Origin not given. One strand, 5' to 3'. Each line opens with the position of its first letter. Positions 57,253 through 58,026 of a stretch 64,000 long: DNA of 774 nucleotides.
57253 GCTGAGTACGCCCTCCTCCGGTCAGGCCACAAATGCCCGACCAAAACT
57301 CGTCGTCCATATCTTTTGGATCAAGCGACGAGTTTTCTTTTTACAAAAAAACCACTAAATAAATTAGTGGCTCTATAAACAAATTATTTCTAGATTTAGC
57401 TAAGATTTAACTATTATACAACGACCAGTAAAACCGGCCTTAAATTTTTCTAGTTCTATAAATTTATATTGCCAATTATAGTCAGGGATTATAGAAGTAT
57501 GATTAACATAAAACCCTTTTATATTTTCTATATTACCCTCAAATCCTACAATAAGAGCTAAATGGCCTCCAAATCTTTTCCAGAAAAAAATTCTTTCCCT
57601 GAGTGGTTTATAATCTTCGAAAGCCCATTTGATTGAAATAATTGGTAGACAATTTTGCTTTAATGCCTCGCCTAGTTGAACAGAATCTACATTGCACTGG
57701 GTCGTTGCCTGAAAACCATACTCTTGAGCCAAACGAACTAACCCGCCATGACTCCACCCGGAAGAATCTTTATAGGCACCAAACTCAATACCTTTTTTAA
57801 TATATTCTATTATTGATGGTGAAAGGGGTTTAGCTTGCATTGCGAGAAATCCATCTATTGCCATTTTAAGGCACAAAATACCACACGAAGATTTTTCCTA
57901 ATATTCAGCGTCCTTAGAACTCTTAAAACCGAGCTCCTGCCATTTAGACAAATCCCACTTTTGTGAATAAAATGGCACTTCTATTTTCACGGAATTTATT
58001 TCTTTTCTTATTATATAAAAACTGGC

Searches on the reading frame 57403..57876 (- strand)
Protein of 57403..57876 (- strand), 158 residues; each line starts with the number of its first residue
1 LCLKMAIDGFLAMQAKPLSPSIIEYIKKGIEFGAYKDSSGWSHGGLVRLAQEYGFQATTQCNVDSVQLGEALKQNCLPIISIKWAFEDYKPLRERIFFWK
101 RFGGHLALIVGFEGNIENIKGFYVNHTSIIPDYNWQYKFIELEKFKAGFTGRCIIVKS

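Call 33: search_protein_families(library=pfam, proteins=[window:57403-57876:-], max_evalue=1)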
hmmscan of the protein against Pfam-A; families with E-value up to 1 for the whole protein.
window:57403-57876:- (158 aa): 1 family
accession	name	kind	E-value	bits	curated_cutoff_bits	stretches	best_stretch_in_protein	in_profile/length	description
PF13529.12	Peptidase_C39_2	-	0.0028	18.6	24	1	35-125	59-140/143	Peptidase_C39 like family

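Call 78: search_protein_families(library=padloc, proteins=[window:57403-57876:-], max_evalue=1)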
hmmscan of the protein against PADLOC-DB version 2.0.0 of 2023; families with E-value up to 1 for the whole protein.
window:57403-57876:- (158 aa): 0 families
